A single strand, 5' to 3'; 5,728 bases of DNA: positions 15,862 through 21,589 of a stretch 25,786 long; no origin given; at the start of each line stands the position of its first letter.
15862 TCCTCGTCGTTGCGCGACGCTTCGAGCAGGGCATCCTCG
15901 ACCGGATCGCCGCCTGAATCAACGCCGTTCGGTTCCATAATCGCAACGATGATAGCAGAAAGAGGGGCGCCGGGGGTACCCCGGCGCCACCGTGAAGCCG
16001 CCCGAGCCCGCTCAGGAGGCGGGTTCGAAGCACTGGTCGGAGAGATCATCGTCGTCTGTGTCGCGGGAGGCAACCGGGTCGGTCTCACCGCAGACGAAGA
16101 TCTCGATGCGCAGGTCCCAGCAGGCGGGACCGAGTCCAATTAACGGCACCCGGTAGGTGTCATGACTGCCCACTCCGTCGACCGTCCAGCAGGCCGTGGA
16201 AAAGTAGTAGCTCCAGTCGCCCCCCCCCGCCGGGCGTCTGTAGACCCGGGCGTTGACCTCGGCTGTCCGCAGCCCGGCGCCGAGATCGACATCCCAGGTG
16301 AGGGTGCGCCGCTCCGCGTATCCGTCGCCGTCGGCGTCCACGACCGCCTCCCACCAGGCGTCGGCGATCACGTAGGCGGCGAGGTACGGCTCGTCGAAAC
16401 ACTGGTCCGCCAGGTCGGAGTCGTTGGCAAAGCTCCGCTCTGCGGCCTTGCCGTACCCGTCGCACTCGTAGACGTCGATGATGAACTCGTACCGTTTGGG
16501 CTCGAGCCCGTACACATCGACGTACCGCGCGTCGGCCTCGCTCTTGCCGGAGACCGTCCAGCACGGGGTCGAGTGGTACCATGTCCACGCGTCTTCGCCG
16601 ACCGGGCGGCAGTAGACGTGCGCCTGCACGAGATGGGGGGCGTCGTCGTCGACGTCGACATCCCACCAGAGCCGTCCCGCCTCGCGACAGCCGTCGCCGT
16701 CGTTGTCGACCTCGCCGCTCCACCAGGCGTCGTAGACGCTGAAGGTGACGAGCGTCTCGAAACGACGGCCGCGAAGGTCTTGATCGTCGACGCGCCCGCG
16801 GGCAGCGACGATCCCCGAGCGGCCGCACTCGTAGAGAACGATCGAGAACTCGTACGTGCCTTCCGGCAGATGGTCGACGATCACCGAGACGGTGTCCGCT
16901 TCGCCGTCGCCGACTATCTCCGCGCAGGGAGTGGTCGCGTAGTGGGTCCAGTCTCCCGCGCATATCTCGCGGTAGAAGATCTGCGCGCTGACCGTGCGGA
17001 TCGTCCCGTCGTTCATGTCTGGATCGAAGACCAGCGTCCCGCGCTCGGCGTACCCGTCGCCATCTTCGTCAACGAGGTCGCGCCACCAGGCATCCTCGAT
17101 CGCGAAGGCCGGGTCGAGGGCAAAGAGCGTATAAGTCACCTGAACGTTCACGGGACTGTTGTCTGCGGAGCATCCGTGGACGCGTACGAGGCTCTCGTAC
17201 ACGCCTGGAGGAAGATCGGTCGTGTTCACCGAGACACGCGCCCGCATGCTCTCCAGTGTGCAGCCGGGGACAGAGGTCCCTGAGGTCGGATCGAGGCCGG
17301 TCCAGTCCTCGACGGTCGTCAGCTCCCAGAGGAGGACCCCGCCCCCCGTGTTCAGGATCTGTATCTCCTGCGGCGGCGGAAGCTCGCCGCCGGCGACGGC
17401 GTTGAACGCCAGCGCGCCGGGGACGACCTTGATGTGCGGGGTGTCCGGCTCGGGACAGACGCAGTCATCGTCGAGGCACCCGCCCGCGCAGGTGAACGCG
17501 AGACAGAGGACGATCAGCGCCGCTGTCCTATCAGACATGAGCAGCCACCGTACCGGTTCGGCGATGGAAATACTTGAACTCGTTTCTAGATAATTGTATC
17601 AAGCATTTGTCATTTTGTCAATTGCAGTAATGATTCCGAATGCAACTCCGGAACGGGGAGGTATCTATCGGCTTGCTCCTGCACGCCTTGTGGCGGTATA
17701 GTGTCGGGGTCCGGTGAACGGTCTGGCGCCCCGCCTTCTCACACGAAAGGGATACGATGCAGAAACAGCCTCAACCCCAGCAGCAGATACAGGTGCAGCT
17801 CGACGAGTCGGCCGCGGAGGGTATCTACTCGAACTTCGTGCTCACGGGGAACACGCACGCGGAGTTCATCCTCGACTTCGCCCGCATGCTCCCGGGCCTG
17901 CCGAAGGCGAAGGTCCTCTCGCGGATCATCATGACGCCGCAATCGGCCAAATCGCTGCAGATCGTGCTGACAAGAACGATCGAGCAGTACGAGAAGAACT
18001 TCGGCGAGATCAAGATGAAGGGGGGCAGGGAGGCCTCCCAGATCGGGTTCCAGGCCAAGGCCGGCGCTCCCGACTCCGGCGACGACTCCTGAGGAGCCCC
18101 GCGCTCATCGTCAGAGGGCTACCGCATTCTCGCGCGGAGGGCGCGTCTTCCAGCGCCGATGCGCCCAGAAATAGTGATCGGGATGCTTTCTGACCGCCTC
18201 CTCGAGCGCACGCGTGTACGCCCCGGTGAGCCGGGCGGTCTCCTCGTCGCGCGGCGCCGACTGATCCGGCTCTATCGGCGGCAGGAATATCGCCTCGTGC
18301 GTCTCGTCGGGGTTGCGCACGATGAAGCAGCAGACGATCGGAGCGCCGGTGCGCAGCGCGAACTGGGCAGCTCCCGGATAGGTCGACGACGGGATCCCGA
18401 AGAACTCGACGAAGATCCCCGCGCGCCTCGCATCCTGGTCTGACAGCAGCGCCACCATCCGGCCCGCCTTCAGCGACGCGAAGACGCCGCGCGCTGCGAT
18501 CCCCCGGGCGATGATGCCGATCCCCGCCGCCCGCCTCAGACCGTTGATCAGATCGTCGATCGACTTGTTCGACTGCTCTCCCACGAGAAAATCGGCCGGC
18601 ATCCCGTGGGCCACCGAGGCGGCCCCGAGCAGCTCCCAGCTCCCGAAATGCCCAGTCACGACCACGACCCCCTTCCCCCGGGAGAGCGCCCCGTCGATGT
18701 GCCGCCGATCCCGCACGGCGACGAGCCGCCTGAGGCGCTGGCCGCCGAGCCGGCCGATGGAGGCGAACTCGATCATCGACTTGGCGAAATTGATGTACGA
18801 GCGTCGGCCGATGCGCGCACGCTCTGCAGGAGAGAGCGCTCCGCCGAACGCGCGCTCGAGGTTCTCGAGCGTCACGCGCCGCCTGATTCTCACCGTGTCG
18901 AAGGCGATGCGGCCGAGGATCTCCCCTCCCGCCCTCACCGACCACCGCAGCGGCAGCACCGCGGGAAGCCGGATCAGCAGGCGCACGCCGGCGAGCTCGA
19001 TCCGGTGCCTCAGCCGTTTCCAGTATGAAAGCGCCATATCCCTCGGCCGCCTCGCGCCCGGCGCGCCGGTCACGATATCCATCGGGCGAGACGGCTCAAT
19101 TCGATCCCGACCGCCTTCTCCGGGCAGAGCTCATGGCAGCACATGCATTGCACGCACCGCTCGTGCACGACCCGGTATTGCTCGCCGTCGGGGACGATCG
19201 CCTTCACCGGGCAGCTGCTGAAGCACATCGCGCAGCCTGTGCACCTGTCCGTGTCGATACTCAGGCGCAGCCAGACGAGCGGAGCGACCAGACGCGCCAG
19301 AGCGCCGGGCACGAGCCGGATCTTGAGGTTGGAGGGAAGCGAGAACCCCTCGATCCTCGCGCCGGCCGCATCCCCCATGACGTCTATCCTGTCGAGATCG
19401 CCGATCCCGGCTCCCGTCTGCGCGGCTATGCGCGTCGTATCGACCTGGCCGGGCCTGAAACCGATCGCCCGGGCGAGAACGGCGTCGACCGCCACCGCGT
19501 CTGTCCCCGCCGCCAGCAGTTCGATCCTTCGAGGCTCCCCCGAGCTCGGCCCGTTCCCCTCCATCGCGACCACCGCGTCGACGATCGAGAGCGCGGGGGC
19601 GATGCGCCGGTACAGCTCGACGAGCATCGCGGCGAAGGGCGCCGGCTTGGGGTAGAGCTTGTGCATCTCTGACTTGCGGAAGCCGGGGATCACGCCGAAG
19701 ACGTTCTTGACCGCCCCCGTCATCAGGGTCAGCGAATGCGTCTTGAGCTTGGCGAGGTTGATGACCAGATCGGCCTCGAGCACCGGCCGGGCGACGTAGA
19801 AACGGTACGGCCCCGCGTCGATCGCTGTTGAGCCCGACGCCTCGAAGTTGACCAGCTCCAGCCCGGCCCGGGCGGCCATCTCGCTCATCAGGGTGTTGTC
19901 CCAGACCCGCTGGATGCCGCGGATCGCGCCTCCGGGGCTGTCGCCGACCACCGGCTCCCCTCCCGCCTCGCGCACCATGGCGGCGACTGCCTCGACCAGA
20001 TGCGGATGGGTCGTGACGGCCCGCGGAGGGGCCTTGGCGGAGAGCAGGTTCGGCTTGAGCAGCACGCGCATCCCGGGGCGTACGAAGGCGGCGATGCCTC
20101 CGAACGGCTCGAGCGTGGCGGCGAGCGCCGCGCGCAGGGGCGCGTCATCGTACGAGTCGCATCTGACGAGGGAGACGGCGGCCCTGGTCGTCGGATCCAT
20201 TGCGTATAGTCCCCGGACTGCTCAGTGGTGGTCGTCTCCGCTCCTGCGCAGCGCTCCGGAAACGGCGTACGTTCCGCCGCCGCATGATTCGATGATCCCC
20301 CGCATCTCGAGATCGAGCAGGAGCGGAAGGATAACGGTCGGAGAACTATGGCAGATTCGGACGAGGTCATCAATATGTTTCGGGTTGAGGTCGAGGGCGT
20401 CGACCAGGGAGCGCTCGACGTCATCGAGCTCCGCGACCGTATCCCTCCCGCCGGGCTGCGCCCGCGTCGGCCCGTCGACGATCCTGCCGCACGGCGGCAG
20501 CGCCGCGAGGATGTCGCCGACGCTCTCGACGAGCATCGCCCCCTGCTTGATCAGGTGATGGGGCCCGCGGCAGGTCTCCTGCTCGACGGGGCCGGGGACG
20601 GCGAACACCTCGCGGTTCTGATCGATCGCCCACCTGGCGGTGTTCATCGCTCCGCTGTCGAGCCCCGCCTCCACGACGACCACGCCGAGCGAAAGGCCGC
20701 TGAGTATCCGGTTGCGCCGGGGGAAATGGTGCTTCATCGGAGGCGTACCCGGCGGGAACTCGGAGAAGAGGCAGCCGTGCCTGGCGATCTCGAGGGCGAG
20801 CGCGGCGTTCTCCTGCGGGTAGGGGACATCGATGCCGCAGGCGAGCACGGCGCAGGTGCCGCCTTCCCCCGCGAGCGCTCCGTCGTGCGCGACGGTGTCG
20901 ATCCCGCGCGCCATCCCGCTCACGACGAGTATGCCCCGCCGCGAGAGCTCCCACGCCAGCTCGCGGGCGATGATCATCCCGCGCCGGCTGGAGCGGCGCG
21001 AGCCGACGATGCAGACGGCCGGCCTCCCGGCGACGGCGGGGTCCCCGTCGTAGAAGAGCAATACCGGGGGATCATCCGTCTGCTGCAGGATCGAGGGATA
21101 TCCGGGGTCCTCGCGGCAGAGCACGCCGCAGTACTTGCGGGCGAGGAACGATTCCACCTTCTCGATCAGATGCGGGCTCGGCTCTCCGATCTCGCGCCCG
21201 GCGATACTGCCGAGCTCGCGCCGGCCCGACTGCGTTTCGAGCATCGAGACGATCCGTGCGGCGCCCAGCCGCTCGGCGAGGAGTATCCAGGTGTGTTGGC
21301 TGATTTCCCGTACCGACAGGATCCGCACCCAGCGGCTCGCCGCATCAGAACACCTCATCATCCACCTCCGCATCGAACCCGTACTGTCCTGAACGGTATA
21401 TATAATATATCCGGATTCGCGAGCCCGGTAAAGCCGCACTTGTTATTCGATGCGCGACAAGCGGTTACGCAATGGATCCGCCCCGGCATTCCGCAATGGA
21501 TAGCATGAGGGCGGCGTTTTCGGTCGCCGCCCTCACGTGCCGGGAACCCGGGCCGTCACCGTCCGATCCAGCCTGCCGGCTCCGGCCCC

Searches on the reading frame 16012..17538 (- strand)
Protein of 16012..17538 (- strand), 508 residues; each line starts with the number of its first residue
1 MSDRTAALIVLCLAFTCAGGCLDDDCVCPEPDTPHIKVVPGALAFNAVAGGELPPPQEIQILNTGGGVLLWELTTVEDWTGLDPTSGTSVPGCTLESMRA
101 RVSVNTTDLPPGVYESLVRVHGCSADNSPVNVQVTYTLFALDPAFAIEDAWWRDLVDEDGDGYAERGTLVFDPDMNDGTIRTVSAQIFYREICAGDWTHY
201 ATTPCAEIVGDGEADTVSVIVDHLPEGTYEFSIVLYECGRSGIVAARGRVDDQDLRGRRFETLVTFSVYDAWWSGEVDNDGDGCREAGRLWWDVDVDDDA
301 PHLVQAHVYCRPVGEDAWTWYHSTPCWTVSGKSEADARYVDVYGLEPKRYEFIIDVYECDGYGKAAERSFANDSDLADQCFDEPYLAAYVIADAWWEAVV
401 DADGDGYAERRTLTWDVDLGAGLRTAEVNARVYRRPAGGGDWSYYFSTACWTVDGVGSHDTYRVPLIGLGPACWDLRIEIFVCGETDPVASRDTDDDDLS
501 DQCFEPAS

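Call 6: search_protein_families(library=pfam, proteins=[window:16012-17538:-])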
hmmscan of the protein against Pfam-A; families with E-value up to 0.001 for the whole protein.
window:16012-17538:- (508 aa): 2 families
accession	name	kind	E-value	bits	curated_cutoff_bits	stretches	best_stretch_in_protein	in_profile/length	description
PF19190.6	BACON_2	-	0.00028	21.2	25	1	37-122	3-83/94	Viral BACON domain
PF16389.11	DUF4998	-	0.00071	19.6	29.1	0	197-237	54-94/199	Domain of unknown function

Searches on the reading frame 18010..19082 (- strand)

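Call 31: search_protein_families(library=pfam, proteins=[window:18010-18945:-, window:18111-19082:-], max_evalue=0.01)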
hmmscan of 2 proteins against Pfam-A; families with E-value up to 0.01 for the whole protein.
window:18010-18945:- (311 aa): 0 families

window:18111-19082:- (323 aa): 1 family
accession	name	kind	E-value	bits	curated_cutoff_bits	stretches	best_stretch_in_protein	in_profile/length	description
PF03279.18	Lip_A_acyltrans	-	1.6e-48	165.8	22.3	1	37-313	23-295/295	Bacterial lipid A biosynthesis acyltransferase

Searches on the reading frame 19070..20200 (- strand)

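Call 31: search_protein_families(library=pfam, proteins=[window:19070-20200:-], max_evalue=0.01)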
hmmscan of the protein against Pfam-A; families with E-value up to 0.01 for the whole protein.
window:19070-20200:- (376 aa): 10 families
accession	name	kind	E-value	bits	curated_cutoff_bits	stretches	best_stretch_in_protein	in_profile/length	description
PF04015.17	DUF362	-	9.2e-58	196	24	1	46-243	1-199/200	Domain of unknown function (DUF362)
PF00037.32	Fer4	-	2.1e-09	37.2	21.1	1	314-335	2-23/24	4Fe-4S binding domain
PF14697.11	Fer4_21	-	1e-07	32.4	35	1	315-363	3-56/59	4Fe-4S dicluster domain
PF13237.11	Fer4_10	-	2.2e-07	31.1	25.5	1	313-360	2-53/53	4Fe-4S dicluster domain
PF12838.12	Fer4_7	-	1.6e-06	28.9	27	1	319-363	1-52/52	4Fe-4S dicluster domain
PF12797.12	Fer4_2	-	1.7e-06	28.1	24.5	1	314-332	4-22/22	4Fe-4S binding domain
PF12837.12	Fer4_6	-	1.8e-06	28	25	1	315-335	4-24/24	4Fe-4S binding domain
PF13187.11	Fer4_9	-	3.2e-05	24.3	27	1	319-363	1-51/52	4Fe-4S dicluster domain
PF13484.11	Fer4_16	-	0.00057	21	30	0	319-338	1-20/66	4Fe-4S double cluster binding domain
PF12800.12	Fer4_4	-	0.0041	17.8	24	0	317-332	1-16/17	4Fe-4S binding domain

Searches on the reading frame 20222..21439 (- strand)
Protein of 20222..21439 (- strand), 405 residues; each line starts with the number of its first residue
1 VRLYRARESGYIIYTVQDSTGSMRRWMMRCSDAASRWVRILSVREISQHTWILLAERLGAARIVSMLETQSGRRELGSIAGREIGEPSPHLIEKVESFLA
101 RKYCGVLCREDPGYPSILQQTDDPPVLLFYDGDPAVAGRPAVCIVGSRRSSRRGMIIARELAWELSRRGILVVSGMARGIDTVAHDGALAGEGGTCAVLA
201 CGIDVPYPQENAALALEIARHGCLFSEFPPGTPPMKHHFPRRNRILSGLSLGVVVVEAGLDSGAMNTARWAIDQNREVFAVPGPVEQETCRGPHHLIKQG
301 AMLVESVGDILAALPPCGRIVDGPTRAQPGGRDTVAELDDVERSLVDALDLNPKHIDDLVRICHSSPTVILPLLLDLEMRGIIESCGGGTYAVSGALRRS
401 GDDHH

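Call 31: search_protein_families(library=pfam, proteins=[window:20222-21439:-], max_evalue=0.01)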
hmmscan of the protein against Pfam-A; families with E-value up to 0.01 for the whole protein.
window:20222-21439:- (405 aa): 3 families
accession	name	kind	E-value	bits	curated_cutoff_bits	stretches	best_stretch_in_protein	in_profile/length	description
PF02481.21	DNA_processg_A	-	4.3e-73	245.4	29.6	1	102-305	5-211/212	DNA recombination-mediator protein A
PF17782.7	DprA_WH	-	2.1e-11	44.1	22.9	1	335-389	7-61/61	DprA winged helix domain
PF18306.6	LDcluster4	-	0.0025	17.9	26.3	0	141-196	3-59/151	SLOG cluster4 family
